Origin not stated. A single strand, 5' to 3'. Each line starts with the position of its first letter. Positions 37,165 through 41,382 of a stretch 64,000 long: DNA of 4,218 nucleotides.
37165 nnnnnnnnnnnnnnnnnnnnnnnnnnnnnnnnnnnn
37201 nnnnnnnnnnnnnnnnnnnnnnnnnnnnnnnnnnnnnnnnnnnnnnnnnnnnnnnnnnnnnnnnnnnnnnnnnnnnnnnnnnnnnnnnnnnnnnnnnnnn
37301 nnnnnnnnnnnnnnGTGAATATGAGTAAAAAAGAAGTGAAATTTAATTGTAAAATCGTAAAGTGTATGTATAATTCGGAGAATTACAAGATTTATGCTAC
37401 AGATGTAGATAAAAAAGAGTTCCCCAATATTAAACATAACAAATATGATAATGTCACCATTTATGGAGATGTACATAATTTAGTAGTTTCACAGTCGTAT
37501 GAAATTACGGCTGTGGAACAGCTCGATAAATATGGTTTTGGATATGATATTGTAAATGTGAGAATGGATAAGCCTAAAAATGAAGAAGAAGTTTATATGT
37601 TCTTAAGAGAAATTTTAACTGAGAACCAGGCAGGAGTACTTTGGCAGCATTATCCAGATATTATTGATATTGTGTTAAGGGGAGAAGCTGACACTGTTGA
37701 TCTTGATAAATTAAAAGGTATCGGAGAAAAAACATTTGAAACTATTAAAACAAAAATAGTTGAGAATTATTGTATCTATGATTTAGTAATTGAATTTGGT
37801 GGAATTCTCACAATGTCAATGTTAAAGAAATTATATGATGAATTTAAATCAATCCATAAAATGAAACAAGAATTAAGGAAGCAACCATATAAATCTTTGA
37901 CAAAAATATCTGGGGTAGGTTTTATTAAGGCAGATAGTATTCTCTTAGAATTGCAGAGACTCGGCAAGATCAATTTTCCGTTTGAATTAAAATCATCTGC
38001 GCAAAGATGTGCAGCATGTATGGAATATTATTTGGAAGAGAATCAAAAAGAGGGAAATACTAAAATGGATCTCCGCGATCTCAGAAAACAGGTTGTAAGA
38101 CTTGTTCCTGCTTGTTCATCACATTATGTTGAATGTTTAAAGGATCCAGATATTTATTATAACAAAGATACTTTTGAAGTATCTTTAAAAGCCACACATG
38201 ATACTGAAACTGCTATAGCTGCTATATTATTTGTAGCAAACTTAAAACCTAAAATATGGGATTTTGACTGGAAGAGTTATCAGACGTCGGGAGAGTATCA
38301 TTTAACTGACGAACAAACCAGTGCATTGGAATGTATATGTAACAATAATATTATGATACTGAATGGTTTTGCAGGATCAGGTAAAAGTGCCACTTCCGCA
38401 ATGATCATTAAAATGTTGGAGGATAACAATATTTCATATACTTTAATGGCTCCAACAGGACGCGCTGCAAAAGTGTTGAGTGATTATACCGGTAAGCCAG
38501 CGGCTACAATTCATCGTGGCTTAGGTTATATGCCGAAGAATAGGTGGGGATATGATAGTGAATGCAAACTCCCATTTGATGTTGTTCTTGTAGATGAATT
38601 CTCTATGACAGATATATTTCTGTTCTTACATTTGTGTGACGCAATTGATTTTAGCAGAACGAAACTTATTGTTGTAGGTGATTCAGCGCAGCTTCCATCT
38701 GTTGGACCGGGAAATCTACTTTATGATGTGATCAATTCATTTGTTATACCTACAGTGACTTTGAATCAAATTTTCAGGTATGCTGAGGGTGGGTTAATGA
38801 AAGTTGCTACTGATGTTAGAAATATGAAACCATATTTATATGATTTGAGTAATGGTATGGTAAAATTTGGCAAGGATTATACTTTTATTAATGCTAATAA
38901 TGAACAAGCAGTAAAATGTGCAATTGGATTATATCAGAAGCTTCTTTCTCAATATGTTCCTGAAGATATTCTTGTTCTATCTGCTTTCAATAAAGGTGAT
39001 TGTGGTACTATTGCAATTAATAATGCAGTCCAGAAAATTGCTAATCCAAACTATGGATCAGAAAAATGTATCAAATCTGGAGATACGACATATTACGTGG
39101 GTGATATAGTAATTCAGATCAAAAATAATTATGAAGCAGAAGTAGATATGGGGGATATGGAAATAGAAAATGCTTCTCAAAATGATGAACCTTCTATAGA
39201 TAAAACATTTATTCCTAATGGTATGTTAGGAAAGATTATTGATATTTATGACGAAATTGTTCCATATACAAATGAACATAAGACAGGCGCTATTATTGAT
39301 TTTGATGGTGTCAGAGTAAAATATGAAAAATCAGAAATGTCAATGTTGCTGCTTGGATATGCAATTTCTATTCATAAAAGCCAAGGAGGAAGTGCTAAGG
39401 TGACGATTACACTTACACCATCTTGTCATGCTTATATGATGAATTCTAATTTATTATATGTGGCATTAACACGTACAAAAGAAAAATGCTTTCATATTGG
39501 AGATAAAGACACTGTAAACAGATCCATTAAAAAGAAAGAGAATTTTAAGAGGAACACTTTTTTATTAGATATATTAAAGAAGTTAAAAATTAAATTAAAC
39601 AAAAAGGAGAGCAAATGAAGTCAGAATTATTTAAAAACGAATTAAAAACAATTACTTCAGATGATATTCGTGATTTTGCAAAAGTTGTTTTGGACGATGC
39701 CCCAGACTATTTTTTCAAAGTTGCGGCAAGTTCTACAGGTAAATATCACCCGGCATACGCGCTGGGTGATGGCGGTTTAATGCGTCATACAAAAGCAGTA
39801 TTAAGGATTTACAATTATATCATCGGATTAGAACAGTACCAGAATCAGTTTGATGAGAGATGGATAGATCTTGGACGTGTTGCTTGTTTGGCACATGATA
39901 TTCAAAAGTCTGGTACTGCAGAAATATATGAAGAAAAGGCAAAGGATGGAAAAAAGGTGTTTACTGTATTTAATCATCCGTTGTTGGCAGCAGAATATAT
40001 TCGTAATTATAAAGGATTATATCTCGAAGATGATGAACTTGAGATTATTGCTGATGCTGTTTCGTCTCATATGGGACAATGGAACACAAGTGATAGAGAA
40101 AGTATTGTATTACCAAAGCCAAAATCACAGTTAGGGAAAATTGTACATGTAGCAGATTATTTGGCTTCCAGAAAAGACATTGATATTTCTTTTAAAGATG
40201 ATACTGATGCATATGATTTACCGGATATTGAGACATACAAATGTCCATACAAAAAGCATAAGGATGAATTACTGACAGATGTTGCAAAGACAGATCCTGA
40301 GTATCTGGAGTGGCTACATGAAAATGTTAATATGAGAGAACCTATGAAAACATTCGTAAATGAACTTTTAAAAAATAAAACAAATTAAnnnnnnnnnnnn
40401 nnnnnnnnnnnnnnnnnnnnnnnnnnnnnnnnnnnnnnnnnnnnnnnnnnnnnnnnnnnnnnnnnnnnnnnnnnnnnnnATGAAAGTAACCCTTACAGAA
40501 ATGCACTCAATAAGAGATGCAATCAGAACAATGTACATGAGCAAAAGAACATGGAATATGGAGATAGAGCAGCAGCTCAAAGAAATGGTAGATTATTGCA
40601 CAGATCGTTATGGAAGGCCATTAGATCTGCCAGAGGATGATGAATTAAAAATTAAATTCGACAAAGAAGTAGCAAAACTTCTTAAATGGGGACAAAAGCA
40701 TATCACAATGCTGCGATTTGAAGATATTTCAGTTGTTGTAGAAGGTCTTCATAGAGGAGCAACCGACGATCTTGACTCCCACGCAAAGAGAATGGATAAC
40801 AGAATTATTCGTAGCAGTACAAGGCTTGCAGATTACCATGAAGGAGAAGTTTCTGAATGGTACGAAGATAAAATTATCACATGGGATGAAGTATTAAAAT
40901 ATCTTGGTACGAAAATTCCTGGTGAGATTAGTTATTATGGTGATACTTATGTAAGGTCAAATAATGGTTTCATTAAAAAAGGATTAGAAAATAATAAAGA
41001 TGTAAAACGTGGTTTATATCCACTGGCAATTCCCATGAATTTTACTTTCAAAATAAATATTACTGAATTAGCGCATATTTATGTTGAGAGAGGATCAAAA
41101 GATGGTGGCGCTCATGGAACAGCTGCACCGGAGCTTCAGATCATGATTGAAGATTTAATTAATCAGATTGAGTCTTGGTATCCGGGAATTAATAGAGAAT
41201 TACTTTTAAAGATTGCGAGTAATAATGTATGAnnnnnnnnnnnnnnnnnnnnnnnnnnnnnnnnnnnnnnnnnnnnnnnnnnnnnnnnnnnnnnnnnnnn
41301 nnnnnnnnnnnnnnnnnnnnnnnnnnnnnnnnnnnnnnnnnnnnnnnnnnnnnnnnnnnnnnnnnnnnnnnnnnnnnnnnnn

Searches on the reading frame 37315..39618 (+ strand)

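Call 22: search_protein_families(library=pfam, proteins=[window:37315-39618:+])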
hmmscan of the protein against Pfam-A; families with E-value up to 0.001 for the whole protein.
window:37315-39618:+ (767 aa): 8 families
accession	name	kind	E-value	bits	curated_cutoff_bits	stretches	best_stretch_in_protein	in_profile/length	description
PF13604.12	AAA_30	-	1.7e-30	106.6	27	1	329-503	1-170/191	AAA domain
PF13245.12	AAA_19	-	2.5e-30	105.8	25.1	1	334-465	1-134/134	AAA domain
PF13538.12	UvrD_C_2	-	5.6e-12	45.8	27.4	1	681-726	2-50/52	UvrD-like helicase C-terminal domain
PF18335.7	SH3_13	-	8.4e-09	35.5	41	1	568-632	1-42/65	ATP-dependent RecD-like DNA helicase SH3 domain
PF14490.11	HHH_RecD2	-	1.1e-08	35.3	27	1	165-249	17-91/92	ATP-dependent RecD2 DNA helicase HHH domain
PF01443.25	Viral_helicase1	-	7e-07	29.7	21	0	651-725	162-224/228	Viral superfamily 1 RNA helicase core domain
PF14520.12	HHH_5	-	3.1e-05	24.8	27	0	170-214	15-56/57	Helix-hairpin-helix domain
PF00633.29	HHH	-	0.00015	21.9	24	0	129-144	12-27/30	Helix-hairpin-helix motif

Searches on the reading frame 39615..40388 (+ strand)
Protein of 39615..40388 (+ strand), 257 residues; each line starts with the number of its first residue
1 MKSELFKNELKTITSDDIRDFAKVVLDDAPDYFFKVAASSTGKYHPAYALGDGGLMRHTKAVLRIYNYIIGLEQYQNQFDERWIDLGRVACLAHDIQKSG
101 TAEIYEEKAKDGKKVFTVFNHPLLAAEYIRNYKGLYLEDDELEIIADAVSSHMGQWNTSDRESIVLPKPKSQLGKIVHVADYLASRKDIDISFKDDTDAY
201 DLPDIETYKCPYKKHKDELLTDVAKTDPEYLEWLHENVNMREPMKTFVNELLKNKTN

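Call 16: search_protein_families(library=pfam, proteins=[window:39615-40388:+])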
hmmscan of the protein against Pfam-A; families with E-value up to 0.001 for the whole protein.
window:39615-40388:+ (257 aa): 2 families
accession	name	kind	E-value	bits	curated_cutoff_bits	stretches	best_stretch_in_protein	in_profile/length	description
PF01966.28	HD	-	4.4e-10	40.3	22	1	81-184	21-114/116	HD domain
PF20600.3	ExoX-like_C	-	3.7e-06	26.6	26.5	1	214-238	5-29/30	Exodeoxyribonuclease X-like C-terminal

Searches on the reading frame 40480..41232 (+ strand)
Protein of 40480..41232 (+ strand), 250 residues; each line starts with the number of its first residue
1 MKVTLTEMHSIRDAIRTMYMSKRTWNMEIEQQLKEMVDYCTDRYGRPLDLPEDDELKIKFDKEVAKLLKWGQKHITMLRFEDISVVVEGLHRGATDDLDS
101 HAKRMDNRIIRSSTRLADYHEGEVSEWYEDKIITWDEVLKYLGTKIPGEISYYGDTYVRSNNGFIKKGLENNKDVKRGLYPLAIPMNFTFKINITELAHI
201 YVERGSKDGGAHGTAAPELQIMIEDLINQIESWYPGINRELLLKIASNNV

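Call 16: search_protein_families(library=pfam, proteins=[window:40480-41232:+])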
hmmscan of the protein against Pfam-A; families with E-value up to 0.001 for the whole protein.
window:40480-41232:+ (250 aa): 1 family
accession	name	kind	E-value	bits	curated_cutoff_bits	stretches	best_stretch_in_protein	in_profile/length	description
PF02511.20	Thy1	-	0.00019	21.7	24.8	1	13-235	15-190/191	Thymidylate synthase complementing protein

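Call 23: find_related_loci(query=window:40480-41232:+, collection=viral_contigs, flank=2500)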
Query window:40480-41232:+ (250 aa) in viral_contigs; peptide patterns used: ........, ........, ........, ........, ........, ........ (x = any residue, [..] = any of these).
45 stretches matched a pattern; 36 encode a relative of the query (tblastn E <= 1e-3); 35 distinct loci.
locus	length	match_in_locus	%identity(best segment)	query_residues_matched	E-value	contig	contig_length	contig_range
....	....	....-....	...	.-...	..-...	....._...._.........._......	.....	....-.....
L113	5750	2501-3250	99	1-250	7e-170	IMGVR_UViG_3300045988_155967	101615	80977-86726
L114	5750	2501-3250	99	1-250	7e-170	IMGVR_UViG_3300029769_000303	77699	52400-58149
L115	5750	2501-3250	99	1-250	7e-170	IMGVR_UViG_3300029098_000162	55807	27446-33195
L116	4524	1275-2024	99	1-250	5e-172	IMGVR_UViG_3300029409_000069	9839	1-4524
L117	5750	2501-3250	99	1-250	2e-169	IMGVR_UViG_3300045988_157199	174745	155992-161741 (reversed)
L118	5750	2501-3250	99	1-250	2e-169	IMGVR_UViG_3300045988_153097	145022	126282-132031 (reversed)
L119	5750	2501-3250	99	1-250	2e-169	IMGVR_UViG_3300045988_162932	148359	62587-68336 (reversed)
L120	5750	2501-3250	99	1-250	2e-169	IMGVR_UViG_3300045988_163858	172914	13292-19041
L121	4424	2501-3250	99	1-250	1e-171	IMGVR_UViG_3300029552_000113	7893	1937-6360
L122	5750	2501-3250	99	1-250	2e-169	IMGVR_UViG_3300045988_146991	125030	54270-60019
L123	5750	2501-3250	99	1-250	1e-169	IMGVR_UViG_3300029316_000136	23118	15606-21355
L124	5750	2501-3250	99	1-250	2e-169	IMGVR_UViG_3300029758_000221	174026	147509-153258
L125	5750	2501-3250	99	1-250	2e-169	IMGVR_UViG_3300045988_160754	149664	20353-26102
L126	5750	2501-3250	99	1-250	2e-169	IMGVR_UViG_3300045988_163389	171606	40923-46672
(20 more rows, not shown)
